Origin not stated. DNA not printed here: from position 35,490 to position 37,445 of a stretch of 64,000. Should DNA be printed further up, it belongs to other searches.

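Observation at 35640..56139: Three paralogs of an unassigned membrane-protein family with invariant '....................' loop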

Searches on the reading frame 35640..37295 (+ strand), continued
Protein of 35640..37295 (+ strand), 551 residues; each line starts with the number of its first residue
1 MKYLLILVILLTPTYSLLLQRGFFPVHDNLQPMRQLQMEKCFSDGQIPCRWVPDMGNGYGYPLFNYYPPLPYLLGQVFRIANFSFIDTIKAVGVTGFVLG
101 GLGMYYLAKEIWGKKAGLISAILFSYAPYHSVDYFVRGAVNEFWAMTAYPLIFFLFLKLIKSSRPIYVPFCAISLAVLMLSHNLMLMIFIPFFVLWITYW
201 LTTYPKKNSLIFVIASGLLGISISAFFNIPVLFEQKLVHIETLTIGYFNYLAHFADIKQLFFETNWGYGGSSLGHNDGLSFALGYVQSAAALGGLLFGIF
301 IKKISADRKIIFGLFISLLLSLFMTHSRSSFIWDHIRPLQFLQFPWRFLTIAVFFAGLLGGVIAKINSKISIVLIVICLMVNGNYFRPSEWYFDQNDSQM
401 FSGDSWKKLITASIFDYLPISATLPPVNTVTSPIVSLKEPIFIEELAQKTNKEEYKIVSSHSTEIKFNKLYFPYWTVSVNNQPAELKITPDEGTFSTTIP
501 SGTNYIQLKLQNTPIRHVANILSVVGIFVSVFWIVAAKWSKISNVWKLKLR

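Call 46: search_protein_families(library=pfam, proteins=[P0123, P0125, P0133, P0142, P0175, P0172, P0162], max_evalue=0.001)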
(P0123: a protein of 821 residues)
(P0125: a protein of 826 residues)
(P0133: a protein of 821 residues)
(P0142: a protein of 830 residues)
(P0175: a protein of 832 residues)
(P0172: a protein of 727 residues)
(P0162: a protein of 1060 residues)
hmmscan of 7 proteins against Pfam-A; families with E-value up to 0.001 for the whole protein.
P0123 (821 aa): 5 families
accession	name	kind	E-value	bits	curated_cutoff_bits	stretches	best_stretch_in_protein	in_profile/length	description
PF00535.33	Glycos_transf_2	-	1.9e-25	90.2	23.3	1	10-172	1-165/168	Glycosyl transferase family 2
PF10111.15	Glyco_tranf_2_2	-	1.2e-06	28.7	27.3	1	10-113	1-104/276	Glycosyltransferase like family 2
PF13641.12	Glyco_tranf_2_3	-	1.6e-05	25.5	27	1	9-99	3-95/230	Glycosyltransferase like family 2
PF10131.15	PTPS_related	-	1.9e-05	23.7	26.4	1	327-589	1-248/621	6-pyruvoyl-tetrahydropterin synthase related domain; membrane protein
PF13231.12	PMT_2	-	3e-05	24.7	26.1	1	331-478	3-145/160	Dolichyl-phosphate-mannose-protein mannosyltransferase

P0125 (826 aa): 6 families
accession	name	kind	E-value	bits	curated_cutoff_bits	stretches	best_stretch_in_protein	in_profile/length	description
PF00535.33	Glycos_transf_2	-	7.6e-23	81.7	23.3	1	11-185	1-166/168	Glycosyl transferase family 2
PF13641.12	Glyco_tranf_2_3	-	7.2e-15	56.1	27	1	8-232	2-220/230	Glycosyltransferase like family 2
PF10131.15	PTPS_related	-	2.1e-14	53.3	26.4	1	336-677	1-287/621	6-pyruvoyl-tetrahydropterin synthase related domain; membrane protein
PF10111.15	Glyco_tranf_2_2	-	2.6e-05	24.3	27.3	0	36-105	25-101/276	Glycosyltransferase like family 2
PF13632.12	Glyco_trans_2_3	-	7.6e-05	23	27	1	154-243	55-129/198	Glycosyl transferase family group 2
PF13231.12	PMT_2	-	0.00062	20.5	26.1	1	340-485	3-145/160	Dolichyl-phosphate-mannose-protein mannosyltransferase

P0133 (821 aa): 4 families
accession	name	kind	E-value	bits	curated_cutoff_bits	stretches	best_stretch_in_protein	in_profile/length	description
PF00535.33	Glycos_transf_2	-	2.1e-25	90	23.3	1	4-133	1-129/168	Glycosyl transferase family 2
PF13641.12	Glyco_tranf_2_3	-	9.2e-16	59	27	1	3-234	3-227/230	Glycosyltransferase like family 2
PF10111.15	Glyco_tranf_2_2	-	4.2e-06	26.9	27.3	1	31-198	29-196/276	Glycosyltransferase like family 2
PF10131.15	PTPS_related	-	8.5e-06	24.9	26.4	1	329-653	1-308/621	6-pyruvoyl-tetrahydropterin synthase related domain; membrane protein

P0142 (830 aa): 4 families
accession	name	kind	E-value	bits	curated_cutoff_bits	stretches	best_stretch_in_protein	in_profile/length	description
PF00535.33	Glycos_transf_2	-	1.1e-25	91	23.3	1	6-121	1-117/168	Glycosyl transferase family 2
PF13641.12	Glyco_tranf_2_3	-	9.7e-14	52.4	27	1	5-225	3-216/230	Glycosyltransferase like family 2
PF10111.15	Glyco_tranf_2_2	-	1.7e-06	28.2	27.3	1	32-208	28-204/276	Glycosyltransferase like family 2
PF10131.15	PTPS_related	-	1.8e-05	23.8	26.4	1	339-672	1-310/621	6-pyruvoyl-tetrahydropterin synthase related domain; membrane protein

P0175 (832 aa): 5 families
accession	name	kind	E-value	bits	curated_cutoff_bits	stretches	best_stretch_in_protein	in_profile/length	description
PF00535.33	Glycos_transf_2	-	3.4e-26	92.6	23.3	1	5-178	1-167/168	Glycosyl transferase family 2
PF13641.12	Glyco_tranf_2_3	-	7.6e-16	59.3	27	1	2-218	1-214/230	Glycosyltransferase like family 2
PF10111.15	Glyco_tranf_2_2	-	2e-11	44.3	27.3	1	6-204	2-205/276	Glycosyltransferase like family 2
PF13632.12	Glyco_trans_2_3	-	5.4e-05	23.5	27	1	83-220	4-127/198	Glycosyl transferase family group 2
PF02709.20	Glyco_transf_7C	-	0.00018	21.5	23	1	159-210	15-67/78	N-terminal domain of galactosyltransferase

P0172 (727 aa): 4 families
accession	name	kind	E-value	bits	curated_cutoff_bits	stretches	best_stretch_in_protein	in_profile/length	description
PF02366.24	PMT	-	8.3e-12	45.6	22.7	1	558-710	2-157/245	Dolichyl-phosphate-mannose-protein mannosyltransferase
PF10131.15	PTPS_related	-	1.2e-08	34.3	26.4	1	74-392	1-301/621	6-pyruvoyl-tetrahydropterin synthase related domain; membrane protein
PF13231.12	PMT_2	-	6.4e-08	33.4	26.1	1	621-725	7-112/160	Dolichyl-phosphate-mannose-protein mannosyltransferase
PF09586.16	YfhO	-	0.00028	19.9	28.5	1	455-521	756-822/835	Bacterial membrane protein YfhO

P0162 (1060 aa): 2 families
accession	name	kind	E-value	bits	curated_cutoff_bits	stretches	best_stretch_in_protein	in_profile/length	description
PF10131.15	PTPS_related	-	4.3e-08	32.5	26.4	1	65-371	1-300/621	6-pyruvoyl-tetrahydropterin synthase related domain; membrane protein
PF13231.12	PMT_2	-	0.00018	22.2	26.1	1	599-731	8-142/160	Dolichyl-phosphate-mannose-protein mannosyltransferase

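Call 47: search_protein_families(library=pfam, proteins=[P0002, P0003, P0008, P0010, P0011, P0012, P0016, P0018, P0020, P0023], max_evalue=0.05)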
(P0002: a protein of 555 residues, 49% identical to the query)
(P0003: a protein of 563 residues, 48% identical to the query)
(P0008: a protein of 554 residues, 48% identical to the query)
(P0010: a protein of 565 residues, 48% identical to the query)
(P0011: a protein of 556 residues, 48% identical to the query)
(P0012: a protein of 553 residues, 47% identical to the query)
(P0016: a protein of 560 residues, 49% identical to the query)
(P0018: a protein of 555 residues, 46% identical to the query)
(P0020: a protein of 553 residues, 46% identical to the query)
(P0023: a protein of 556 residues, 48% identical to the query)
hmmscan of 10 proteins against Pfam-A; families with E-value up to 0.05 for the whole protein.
P0002 (555 aa): 1 family
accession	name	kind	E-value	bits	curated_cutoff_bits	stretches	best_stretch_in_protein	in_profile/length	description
PF10131.15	PTPS_related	-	9.9e-07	28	26.4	1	65-381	1-296/621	6-pyruvoyl-tetrahydropterin synthase related domain; membrane protein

P0003 (563 aa): 1 family
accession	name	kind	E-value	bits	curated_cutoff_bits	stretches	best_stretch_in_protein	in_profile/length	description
PF10131.15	PTPS_related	-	2.2e-08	33.5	26.4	1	65-383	1-301/621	6-pyruvoyl-tetrahydropterin synthase related domain; membrane protein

P0008 (554 aa): 3 families
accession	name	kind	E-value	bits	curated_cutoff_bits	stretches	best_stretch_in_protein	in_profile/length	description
PF13231.12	PMT_2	-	2.2e-07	31.6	26.1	1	71-215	6-144/160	Dolichyl-phosphate-mannose-protein mannosyltransferase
PF10131.15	PTPS_related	-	9.9e-06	24.7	26.4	1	65-385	1-302/621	6-pyruvoyl-tetrahydropterin synthase related domain; membrane protein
PF09586.16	YfhO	-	0.0041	16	28.5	1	457-518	765-825/835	Bacterial membrane protein YfhO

P0010 (565 aa): 1 family
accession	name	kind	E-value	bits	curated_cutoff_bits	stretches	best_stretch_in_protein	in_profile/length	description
PF10131.15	PTPS_related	-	6e-08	32.1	26.4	1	65-382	1-301/621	6-pyruvoyl-tetrahydropterin synthase related domain; membrane protein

P0011 (556 aa): 1 family
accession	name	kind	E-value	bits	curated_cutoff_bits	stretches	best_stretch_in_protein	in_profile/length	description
PF10131.15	PTPS_related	-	0.0014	17.6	26.4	1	65-399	1-313/621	6-pyruvoyl-tetrahydropterin synthase related domain; membrane protein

P0012 (553 aa): 1 family
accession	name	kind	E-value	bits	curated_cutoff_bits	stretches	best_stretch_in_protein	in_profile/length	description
PF10131.15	PTPS_related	-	4e-08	32.6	26.4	1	65-381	1-296/621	6-pyruvoyl-tetrahydropterin synthase related domain; membrane protein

P0016 (560 aa): 1 family
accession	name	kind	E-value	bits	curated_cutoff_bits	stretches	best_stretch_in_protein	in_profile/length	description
PF10131.15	PTPS_related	-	4.4e-06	25.9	26.4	1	65-363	1-286/621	6-pyruvoyl-tetrahydropterin synthase related domain; membrane protein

P0018 (555 aa): 3 families
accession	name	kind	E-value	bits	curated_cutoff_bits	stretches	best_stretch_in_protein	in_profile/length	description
PF13231.12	PMT_2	-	4.6e-06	27.4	26.1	1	68-218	3-148/160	Dolichyl-phosphate-mannose-protein mannosyltransferase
PF10131.15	PTPS_related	-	0.00019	20.5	26.4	1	64-380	1-301/621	6-pyruvoyl-tetrahydropterin synthase related domain; membrane protein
PF09586.16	YfhO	-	0.00048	19.1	28.5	0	450-511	765-824/835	Bacterial membrane protein YfhO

P0020 (553 aa): 1 family
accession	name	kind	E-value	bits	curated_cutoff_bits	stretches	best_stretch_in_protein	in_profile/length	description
PF09586.16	YfhO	-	0.00061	18.7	28.5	1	457-517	767-824/835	Bacterial membrane protein YfhO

P0023 (556 aa): 1 family
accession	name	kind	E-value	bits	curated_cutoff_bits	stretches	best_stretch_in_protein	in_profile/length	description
PF09586.16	YfhO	-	0.00016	20.7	28.5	0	150-382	152-373/835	Bacterial membrane protein YfhO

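Call 64: search_dna_similar(query=window:35640-37292:+, collection=plasmids, mode=protein, max_evalue=0.01, max_rows=15)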
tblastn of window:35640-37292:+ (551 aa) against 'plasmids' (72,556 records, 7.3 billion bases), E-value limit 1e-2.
Records with a match: 4; places in all: 4; records where one place covers at least 80% of the query: 0.
Best place of each record, by identity: <60% 4.
By first word of the organism name: Sphingobium 3; Enterococcus 1.
By predicted mobility (MOB-suite, as given by PLSDB): non-mobilizable 3; conjugative 1.
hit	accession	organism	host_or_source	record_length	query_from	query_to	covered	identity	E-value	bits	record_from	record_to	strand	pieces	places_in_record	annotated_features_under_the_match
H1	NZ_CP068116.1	Enterococcus hirae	-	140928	112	532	76%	22.8%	1e-3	50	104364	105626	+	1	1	hypothetical protein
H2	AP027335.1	Sphingobium sp. TomTYG71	-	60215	118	482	66%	23.7%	4e-4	51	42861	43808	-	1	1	hypothetical protein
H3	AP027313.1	Sphingobium sp. TomMM7A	-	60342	118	482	66%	23.7%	4e-4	51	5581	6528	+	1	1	hypothetical protein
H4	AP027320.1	Sphingobium sp. TomTYG42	-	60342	118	482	66%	23.7%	4e-4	51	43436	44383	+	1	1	hypothetical protein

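Call 65: search_dna_similar(query=window:35640-37292:+, collection=phages, mode=protein, max_evalue=0.01, max_rows=10)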
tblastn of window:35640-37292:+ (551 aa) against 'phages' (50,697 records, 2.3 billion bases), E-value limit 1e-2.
Records with a match: 2; places in all: 2; records where one place covers at least 80% of the query: 2.
Best place of each record, by identity: <60% 2.
By first word of the organism name: Enterococcus 2.
By host as written in the record: - 1; Enterococcus faecalis 1.
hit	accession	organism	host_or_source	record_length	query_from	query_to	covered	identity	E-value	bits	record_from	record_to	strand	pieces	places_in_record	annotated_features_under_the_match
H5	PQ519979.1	Enterococcus phage IME_EF3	-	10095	77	527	82%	21.7%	2e-4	51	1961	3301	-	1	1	record has no annotation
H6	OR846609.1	Enterococcus phage Efs 1-1-1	Enterococcus faecalis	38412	77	527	82%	21.7%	2e-4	51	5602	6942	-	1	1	record has no annotation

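Call 66: get_annotated_region(hit=H1, flank=4000)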
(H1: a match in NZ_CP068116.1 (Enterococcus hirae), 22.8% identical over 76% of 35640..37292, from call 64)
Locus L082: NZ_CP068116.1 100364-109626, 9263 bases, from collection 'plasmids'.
description: Enterococcus hirae strain FDAARGOS_1125 plasmid unnamed2, complete sequence
organism: Enterococcus hirae (NCBI taxid 1354)
taxonomy: Bacteria; Bacillota; Bacilli; Lactobacillales; Enterococcaceae; Enterococcus; Enterococcus hirae
host: -; source: -; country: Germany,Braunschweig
typing (MOB-suite, as given by PLSDB): conjugative; replicon rep_cluster_893; relaxase MOBP; mating-pair formation MPF_T
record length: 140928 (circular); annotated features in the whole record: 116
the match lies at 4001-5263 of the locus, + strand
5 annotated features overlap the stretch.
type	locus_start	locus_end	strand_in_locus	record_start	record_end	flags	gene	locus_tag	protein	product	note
CDS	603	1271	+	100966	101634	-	-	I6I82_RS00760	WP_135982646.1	uracil-DNA glycosylase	GO:0006281 - DNA repair [Evidence IEA]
CDS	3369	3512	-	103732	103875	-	-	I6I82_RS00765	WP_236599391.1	hypothetical protein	-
CDS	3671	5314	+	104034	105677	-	-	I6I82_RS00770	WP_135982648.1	hypothetical protein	-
CDS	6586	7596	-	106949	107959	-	bsh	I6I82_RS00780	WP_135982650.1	choloylglycine hydrolase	-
CDS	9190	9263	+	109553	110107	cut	-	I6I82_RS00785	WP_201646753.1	tyrosine-type recombinase/integrase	GO:0015074 - DNA integration [Evidence IEA]; GO:0006310 - DNA recombination [Evidence IEA]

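Call 67: get_annotated_region(hit=H6, flank=3000)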
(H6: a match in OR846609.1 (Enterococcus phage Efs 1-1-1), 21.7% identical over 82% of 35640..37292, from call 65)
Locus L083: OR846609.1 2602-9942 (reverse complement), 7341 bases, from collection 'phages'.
description: UNVERIFIED_ORG: Enterococcus phage Efs 1-1-1 clone NODE_23_length_38412_cov_9.196009 genomic sequence.
organism: Enterococcus phage Efs 1-1-1 (NCBI taxid 3113827)
taxonomy: Viruses
host: Enterococcus faecalis; source: wastewater; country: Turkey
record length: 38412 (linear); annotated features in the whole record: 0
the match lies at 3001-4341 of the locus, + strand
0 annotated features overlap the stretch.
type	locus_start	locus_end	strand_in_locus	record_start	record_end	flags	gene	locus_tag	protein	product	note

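Call 70: search_protein_families(library=pfam, proteins=[L082:3671-5311:+, L083:2725-4404:+, L083:4553-6043:+, L083:645-1757:+, L083:1869-2555:+], max_evalue=0.01)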
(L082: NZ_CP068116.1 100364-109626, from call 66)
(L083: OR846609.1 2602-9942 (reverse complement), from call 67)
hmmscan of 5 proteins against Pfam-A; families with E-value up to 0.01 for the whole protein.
L082:3671-5311:+ (547 aa): 0 families

L083:2725-4404:+ (560 aa): 1 family
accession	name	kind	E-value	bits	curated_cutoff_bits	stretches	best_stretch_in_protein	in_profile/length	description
PF10131.15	PTPS_related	-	1.3e-07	30.9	26.4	1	89-397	10-309/621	6-pyruvoyl-tetrahydropterin synthase related domain; membrane protein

L083:4553-6043:+ (497 aa): 6 families
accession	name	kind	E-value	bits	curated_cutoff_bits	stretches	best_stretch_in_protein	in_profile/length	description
PF00478.31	IMPDH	-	9.9e-165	548.1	25.6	1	16-483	1-345/345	IMP dehydrogenase / GMP reductase domain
PF00571.33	CBS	-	2.9e-22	79.2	24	2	159-214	1-55/57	CBS domain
PF03060.21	NMO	-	4.3e-07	30.1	28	1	43-97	5-60/331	Nitronate monooxygenase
PF01070.24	FMN_dh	-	0.0003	20.4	24.9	1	268-371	208-303/350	FMN-dependent dehydrogenase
PF01729.25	QRPTase_C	-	0.0016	18.6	23.1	1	230-308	80-156/169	Quinolinate phosphoribosyl transferase, C-terminal domain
PF13714.12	PEP_mutase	-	0.0016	18.5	31.5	1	236-314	156-228/240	Phosphoenolpyruvate phosphomutase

L083:645-1757:+ (371 aa): 3 families
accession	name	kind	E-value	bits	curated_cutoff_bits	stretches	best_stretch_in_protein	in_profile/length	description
PF06071.19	YchF-GTPase_C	-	2.3e-40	137.1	27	1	287-370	1-84/84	Protein of unknown function (DUF933)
PF01926.29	MMR_HSR1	-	2.4e-24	86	21.9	1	5-112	2-89/113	50S ribosome-binding GTPase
PF02421.24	FeoB_N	-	4e-09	36.6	27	1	6-49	4-47/156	Ferrous iron transport protein B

L083:1869-2555:+ (229 aa): 1 family
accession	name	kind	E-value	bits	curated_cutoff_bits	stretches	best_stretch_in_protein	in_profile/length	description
PF06570.16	DUF1129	-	1.5e-75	253.8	29.1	1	19-224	1-207/207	Protein of unknown function (DUF1129)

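Call 73: list_cluster_members(proteins=[P0001])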
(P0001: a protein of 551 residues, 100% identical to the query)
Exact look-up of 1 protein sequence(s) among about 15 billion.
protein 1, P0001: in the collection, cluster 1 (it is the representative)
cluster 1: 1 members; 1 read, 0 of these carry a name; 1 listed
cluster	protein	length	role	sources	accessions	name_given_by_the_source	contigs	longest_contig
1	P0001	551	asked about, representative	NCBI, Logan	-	-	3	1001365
